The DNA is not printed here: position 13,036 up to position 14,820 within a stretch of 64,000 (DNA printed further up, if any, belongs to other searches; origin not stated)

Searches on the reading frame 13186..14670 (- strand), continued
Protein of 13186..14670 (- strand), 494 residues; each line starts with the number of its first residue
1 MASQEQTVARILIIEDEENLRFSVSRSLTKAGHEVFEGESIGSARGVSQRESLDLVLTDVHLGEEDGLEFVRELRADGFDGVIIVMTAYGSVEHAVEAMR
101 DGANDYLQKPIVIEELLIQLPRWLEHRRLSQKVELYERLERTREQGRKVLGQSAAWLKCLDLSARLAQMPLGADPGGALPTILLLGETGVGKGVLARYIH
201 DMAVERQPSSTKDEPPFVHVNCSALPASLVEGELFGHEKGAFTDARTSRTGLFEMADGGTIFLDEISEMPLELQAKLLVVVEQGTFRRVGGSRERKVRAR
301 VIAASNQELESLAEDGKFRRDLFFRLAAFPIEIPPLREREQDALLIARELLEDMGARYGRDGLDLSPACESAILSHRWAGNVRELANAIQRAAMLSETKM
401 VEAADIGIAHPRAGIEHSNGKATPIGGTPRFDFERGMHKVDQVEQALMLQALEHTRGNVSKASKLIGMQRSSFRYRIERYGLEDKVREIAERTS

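Call 35: find_encoding_contigs(protein=P0024, flank=10000, max_places=2)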
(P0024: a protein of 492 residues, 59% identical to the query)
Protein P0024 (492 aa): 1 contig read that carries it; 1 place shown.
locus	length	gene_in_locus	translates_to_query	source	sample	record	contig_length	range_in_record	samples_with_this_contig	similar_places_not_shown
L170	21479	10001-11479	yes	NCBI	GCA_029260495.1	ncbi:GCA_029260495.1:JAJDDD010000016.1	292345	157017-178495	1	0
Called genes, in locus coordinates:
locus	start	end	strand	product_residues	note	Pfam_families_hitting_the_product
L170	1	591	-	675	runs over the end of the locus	PF00004:AAA, PF07728:AAA_5 (faint), PF17862:AAA_lid_3, PF01434:Peptidase_M41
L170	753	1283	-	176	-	PF04390:LptE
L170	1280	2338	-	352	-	PF13525:YfiO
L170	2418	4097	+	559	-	PF16697:Yop-YscD_cpl, PF00498:FHA, PF07228:SpoIIE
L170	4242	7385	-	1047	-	-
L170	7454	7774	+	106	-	-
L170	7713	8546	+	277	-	PF07963:N_methyl (weak)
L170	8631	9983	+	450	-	PF00672:HAMP, PF00512:HisKA, PF02518:HATPase_c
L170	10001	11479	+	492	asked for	PF00072:Response_reg, PF00158:Sigma54_activat, PF07724:AAA_2 (faint), PF07728:AAA_5, PF14532:Sigma54_activ_2, PF25601:AAA_lid_14, PF02954:HTH_8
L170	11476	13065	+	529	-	PF00404:Dockerin_1 (faint)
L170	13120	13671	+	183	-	-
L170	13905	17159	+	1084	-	PF12419:DUF3670, PF00176:SNF2-rel_dom, PF04851:ResIII (weak), PF00271:Helicase_C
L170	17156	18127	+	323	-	-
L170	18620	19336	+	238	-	PF00483:NTP_transferase, PF12804:NTP_transf_3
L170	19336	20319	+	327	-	PF13793:Pribosyltran_N, PF00156:Pribosyltran, PF14681:UPRTase (weak), PF14572:Pribosyl_synth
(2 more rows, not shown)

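Call 67: find_encoding_contigs(protein=P0091, flank=10000, max_places=1)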
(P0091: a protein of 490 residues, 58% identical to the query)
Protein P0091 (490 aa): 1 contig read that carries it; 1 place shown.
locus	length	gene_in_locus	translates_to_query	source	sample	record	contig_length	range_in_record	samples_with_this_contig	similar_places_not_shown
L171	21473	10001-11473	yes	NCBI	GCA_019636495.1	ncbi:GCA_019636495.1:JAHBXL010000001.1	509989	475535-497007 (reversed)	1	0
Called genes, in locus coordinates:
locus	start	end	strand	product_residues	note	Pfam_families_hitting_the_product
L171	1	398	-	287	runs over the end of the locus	-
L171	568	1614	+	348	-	PF02779:Transket_pyr, PF02780:Transketolase_C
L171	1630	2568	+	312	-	PF03567:Sulfotransfer_2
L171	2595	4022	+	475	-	PF00364:Biotin_lipoyl, PF25984:BSH_YknX (faint), PF25997:BSH_YhbJ (weak), PF02817:E3_binding, PF00198:2-oxoacid_dh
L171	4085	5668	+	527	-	PF01839:FG-GAP (faint), PF13517:FG-GAP_3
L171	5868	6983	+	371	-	PF01112:Asparaginase_2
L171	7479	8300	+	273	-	PF07963:N_methyl (weak)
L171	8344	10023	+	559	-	PF00672:HAMP, PF00512:HisKA (weak), PF02518:HATPase_c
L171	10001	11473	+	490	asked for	PF00072:Response_reg, PF00158:Sigma54_activat, PF07728:AAA_5 (weak), PF14532:Sigma54_activ_2, PF25601:AAA_lid_14, PF02954:HTH_8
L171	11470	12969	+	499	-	-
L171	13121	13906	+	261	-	-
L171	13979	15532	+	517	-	PF00672:HAMP, PF00512:HisKA, PF02518:HATPase_c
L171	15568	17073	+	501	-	PF00072:Response_reg, PF00158:Sigma54_activat, PF07728:AAA_5 (weak), PF14532:Sigma54_activ_2, PF25601:AAA_lid_14, PF02954:HTH_8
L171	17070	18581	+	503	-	-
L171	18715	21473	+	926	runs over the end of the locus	PF03924:CHASE, PF08447:PAS_3, PF00512:HisKA, PF02518:HATPase_c, PF00072:Response_reg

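Call 68: find_encoding_contigs(protein=P0050, flank=10000, max_places=1)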
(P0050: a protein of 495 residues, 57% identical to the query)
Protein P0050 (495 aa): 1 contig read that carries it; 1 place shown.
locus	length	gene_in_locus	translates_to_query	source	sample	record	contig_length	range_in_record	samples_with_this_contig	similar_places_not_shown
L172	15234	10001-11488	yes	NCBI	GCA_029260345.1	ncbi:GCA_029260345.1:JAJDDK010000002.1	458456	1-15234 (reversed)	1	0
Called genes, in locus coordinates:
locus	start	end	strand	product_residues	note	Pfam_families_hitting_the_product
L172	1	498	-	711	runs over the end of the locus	PF02922:CBM_48, PF00128:Alpha-amylase (weak), PF21331:Isoamylase_C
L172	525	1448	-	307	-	PF01259:SAICAR_synt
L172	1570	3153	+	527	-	-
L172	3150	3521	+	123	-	PF14520:HHH_5 (faint), PF12836:HHH_3, PF00633:HHH (faint)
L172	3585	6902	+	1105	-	PF14814:UB2H (faint), PF17757:UvrB_inter, PF22590:Cas3-like_C_2 (faint), PF02559:CarD_TRCF_RID, PF04851:ResIII, PF00270:DEAD, PF00271:Helicase_C, PF03461:TRCF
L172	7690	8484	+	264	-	PF07963:N_methyl (weak)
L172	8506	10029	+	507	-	PF00672:HAMP, PF00512:HisKA, PF02518:HATPase_c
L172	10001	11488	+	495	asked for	PF00072:Response_reg, PF00158:Sigma54_activat, PF14532:Sigma54_activ_2, PF07724:AAA_2 (weak), PF07728:AAA_5 (weak), PF25601:AAA_lid_14, PF02954:HTH_8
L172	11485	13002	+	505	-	PF13405:EF-hand_6 (faint), PF00404:Dockerin_1 (faint)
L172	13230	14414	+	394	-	-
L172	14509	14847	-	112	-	PF00216:Bac_DNA_binding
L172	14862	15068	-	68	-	PF02599:CsrA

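Call 69: find_encoding_contigs(protein=P0030, flank=10000, max_places=1)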
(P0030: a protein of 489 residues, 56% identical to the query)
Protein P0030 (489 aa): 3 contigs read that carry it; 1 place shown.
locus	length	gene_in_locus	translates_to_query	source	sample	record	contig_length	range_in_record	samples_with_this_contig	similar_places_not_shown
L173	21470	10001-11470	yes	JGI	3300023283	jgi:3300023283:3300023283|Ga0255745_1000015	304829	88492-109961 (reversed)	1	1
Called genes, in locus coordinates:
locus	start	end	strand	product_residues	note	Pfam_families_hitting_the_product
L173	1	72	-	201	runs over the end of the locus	-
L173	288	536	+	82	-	PF01192:RNA_pol_Rpb6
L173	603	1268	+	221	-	PF02441:Flavoprotein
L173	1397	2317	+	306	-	-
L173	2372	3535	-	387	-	PF04909:Amidohydro_2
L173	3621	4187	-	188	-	PF06052:3-HAO, PF07883:Cupin_2 (weak)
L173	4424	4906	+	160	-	-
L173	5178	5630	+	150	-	PF01878:EVE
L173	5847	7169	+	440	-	-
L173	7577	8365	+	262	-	PF07963:N_methyl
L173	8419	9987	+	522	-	PF00672:HAMP, PF00512:HisKA (weak), PF02518:HATPase_c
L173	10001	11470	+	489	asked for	PF00072:Response_reg, PF00158:Sigma54_activat, PF07728:AAA_5 (weak), PF14532:Sigma54_activ_2, PF25601:AAA_lid_14, PF02954:HTH_8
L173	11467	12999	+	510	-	-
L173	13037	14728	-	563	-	PF00128:Alpha-amylase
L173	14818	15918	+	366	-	PF03403:PAF-AH_p_II (weak), PF12146:Hydrolase_4 (faint)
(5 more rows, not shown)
